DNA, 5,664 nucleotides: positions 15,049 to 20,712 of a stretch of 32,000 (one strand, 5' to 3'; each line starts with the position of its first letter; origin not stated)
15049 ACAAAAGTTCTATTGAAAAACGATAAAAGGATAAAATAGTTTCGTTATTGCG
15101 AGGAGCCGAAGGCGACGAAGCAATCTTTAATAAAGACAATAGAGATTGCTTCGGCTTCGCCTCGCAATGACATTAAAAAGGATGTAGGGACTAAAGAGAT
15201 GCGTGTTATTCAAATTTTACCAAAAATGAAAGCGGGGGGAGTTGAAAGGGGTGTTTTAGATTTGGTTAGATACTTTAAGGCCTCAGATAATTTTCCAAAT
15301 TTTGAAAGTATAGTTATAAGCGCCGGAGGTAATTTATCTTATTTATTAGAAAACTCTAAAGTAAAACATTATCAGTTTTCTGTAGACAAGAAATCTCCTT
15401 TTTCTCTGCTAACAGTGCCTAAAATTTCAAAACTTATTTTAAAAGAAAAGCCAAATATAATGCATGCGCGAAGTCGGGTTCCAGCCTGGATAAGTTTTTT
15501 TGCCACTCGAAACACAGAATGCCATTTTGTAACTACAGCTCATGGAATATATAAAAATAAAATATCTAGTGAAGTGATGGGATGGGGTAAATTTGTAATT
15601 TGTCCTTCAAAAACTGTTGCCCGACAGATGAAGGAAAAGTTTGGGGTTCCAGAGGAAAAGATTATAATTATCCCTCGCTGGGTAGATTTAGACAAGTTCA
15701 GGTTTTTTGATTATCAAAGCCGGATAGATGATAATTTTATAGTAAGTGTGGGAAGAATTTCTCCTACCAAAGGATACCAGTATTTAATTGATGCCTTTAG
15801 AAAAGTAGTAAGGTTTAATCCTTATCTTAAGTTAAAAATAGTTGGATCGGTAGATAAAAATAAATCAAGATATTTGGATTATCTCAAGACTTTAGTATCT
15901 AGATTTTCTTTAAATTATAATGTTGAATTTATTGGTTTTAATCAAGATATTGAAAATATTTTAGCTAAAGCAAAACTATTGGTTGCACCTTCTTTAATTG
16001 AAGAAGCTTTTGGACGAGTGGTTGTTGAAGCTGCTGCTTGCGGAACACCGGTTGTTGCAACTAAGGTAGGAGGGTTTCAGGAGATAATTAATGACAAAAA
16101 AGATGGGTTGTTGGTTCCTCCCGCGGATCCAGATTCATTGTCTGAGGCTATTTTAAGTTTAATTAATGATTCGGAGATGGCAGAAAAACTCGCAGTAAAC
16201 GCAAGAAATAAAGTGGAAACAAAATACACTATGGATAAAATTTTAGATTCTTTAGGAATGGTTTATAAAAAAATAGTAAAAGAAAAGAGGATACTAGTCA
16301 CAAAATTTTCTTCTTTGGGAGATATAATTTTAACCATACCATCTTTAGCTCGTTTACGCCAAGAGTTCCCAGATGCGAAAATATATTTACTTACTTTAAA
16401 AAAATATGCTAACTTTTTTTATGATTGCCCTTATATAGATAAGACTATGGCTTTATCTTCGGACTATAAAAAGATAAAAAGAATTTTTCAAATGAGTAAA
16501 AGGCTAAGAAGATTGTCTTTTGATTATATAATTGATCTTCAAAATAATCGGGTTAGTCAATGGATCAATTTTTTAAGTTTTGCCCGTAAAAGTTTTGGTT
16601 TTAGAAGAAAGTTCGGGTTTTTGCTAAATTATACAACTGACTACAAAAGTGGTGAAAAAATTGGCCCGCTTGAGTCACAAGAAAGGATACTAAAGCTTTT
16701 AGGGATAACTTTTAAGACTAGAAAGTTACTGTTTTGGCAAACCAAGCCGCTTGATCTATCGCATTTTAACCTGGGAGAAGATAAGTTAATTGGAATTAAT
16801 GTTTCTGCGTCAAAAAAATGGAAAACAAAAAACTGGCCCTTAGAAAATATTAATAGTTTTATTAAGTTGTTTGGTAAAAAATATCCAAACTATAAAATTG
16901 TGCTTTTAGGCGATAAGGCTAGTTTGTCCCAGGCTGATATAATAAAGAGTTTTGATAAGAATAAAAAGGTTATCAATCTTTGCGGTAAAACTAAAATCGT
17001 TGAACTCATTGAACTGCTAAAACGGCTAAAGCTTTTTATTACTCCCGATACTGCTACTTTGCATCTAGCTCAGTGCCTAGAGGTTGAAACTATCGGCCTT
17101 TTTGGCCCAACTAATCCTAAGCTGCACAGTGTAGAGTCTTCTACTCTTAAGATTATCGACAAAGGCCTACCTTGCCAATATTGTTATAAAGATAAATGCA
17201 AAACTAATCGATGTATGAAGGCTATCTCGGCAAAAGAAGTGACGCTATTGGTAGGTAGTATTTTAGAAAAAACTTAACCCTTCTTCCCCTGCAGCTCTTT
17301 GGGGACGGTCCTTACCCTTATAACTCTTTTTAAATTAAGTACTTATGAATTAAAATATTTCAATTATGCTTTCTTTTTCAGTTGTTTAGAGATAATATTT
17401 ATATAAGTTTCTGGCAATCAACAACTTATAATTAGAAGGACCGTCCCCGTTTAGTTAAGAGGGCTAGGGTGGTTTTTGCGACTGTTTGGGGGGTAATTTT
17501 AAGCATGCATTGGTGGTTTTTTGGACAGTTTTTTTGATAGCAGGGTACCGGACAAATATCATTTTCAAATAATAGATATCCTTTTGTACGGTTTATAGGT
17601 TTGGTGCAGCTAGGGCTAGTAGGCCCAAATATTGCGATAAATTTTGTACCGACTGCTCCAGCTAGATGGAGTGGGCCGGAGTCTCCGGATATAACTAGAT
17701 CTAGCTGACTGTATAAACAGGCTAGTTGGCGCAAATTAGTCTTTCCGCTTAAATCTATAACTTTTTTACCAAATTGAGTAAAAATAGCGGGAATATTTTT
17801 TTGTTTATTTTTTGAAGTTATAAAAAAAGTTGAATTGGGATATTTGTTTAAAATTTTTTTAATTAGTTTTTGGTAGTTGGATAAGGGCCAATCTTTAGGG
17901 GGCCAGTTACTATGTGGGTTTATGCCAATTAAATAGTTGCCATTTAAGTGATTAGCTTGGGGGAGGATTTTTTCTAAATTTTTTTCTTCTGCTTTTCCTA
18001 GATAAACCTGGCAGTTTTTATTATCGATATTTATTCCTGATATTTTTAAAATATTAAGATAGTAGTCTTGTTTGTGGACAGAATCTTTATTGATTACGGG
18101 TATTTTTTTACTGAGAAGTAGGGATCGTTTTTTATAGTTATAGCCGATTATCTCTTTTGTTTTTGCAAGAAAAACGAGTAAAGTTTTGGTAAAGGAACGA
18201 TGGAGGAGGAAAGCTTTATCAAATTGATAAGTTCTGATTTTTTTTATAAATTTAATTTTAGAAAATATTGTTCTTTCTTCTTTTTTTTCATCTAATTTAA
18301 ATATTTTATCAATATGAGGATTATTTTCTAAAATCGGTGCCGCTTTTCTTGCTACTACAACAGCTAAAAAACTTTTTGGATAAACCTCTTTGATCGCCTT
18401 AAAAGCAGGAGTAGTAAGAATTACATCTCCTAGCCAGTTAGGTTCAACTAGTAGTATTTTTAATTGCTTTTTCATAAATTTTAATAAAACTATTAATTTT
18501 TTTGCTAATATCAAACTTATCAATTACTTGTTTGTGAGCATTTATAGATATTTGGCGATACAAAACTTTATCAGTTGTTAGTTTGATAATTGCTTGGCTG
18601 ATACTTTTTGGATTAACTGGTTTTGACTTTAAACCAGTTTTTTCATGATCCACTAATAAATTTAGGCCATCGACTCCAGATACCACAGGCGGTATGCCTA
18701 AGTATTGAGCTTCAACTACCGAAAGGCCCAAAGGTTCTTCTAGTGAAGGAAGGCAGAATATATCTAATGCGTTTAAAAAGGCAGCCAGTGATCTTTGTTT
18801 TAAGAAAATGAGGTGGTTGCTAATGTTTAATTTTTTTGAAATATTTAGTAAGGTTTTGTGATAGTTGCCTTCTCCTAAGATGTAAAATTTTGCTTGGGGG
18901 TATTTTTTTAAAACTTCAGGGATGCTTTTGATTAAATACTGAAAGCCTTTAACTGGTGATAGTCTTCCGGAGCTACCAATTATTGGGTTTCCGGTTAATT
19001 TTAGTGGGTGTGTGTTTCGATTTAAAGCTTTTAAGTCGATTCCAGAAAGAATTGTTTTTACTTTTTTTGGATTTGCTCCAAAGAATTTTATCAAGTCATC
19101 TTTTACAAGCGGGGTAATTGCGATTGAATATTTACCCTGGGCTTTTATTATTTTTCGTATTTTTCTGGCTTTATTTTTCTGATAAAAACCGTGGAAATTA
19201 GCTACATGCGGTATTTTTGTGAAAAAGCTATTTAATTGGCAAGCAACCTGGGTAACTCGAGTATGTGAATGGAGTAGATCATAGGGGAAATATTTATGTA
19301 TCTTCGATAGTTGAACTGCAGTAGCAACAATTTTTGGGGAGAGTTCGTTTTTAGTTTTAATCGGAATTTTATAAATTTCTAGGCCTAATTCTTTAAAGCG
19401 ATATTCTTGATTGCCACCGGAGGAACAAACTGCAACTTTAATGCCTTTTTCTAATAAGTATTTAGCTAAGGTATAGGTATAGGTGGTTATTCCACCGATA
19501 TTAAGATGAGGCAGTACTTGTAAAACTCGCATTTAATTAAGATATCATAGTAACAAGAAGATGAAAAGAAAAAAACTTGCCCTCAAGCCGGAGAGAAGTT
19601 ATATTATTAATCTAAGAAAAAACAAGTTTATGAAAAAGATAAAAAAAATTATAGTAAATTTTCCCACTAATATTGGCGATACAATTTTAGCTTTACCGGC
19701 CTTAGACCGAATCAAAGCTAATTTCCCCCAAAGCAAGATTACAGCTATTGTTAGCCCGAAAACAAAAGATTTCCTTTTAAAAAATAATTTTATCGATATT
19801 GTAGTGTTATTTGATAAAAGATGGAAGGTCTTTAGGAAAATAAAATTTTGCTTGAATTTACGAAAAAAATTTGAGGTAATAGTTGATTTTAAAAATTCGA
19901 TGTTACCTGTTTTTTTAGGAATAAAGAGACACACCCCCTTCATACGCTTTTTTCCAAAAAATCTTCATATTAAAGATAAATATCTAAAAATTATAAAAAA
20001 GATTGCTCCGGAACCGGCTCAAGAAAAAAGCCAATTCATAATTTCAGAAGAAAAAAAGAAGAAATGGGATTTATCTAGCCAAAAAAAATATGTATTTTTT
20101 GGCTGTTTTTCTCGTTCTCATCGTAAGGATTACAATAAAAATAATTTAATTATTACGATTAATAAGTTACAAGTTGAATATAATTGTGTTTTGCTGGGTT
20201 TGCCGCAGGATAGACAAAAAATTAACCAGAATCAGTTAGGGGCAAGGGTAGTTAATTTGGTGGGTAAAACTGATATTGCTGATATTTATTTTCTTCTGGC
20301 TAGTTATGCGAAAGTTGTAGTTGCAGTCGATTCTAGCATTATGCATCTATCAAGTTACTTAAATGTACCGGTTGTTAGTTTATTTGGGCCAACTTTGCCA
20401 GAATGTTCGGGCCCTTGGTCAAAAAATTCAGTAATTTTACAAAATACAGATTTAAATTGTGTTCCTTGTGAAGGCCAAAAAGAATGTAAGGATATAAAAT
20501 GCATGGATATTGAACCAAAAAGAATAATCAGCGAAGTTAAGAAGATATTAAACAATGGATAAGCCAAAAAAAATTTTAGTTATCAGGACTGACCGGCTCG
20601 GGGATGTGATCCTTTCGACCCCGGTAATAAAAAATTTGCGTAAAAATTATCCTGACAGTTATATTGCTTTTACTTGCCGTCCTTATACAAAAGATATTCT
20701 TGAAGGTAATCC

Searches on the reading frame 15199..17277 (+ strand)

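Call 63: search_protein_families(library=pfam, proteins=[window:15199-17277:+], max_evalue=0.00001)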
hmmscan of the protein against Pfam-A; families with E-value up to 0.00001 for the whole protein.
window:15199-17277:+ (692 aa): 6 families
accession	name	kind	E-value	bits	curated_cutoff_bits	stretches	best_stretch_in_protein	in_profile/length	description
PF00534.26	Glycos_transf_1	-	6.9e-46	156.4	26.4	1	171-337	8-171/172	Glycosyl transferases group 1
PF13692.12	Glyco_trans_1_4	-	5.4e-37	127.7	27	1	181-324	4-142/142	Glycosyl transferases group 1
PF01075.23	Glyco_transf_9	-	1.3e-26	93.9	22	1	430-669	2-243/247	Glycosyltransferase family 9 (heptosyltransferase)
PF13439.12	Glyco_transf_4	-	1.1e-21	78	28.5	1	13-166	2-170/170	Glycosyltransferase Family 4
PF20706.3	GT4-conflict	-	4.9e-12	46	26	1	178-350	197-383/385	Family 4 Glycosyltransferase in conflict systems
PF13524.12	Glyco_trans_1_2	-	4.2e-08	33.7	25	1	208-350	13-140/144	Glycosyl transferase-like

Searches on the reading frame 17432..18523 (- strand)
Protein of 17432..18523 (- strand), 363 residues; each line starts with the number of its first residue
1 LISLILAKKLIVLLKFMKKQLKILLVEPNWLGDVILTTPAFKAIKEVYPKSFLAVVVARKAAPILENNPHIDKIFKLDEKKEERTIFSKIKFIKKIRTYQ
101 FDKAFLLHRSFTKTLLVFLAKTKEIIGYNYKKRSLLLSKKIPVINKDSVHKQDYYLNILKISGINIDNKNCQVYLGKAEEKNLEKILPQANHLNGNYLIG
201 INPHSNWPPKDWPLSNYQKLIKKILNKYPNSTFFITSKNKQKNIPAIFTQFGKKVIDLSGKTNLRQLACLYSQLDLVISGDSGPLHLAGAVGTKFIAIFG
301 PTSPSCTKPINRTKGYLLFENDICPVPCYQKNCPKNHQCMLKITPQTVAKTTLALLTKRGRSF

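Call 63: search_protein_families(library=pfam, proteins=[window:17432-18523:-], max_evalue=0.00001)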
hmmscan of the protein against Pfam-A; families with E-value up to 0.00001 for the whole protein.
window:17432-18523:- (363 aa): 1 family
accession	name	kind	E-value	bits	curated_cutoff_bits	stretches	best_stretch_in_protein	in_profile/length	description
PF01075.23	Glyco_transf_9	-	5.7e-36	124.5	22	1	91-334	3-242/247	Glycosyltransferase family 9 (heptosyltransferase)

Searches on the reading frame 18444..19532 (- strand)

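Call 63: search_protein_families(library=pfam, proteins=[window:18444-19532:-], max_evalue=0.00001)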
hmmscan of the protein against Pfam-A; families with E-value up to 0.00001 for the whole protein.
window:18444-19532:- (362 aa): 6 families
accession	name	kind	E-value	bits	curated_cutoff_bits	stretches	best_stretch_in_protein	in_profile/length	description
PF00534.26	Glycos_transf_1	-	4.5e-35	121.1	26.4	1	180-334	13-171/172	Glycosyl transferases group 1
PF13692.12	Glyco_trans_1_4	-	1.9e-27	96.7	27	1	183-321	2-142/142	Glycosyl transferases group 1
PF13439.12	Glyco_transf_4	-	3.2e-22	79.8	28.5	1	12-168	1-169/170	Glycosyltransferase Family 4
PF13579.12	Glyco_trans_4_4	-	1.8e-08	35.3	29.7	1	13-117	1-105/158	Glycosyl transferase 4-like domain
PF20706.3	GT4-conflict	-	1.1e-06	28.3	26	1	120-317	134-335/385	Family 4 Glycosyltransferase in conflict systems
PF13477.12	Glyco_trans_4_2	-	2.1e-06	28.4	23.4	1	17-114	11-107/139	Glycosyl transferase 4-like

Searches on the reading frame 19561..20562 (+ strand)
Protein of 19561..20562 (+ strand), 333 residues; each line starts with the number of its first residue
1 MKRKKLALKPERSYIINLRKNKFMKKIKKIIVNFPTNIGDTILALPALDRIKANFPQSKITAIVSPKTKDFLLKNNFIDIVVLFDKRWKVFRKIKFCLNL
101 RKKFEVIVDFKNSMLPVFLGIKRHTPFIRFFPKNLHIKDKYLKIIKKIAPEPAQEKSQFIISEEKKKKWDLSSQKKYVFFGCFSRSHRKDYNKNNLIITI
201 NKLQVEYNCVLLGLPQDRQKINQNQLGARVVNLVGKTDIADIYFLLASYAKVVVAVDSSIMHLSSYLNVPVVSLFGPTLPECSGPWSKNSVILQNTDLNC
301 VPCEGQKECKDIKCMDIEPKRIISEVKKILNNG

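Call 63: search_protein_families(library=pfam, proteins=[window:19561-20562:+], max_evalue=0.00001)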
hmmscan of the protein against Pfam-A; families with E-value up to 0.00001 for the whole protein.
window:19561-20562:+ (333 aa): 1 family
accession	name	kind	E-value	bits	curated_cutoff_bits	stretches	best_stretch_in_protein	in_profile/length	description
PF01075.23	Glyco_transf_9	-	1.3e-20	74.2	22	1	152-307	79-240/247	Glycosyltransferase family 9 (heptosyltransferase)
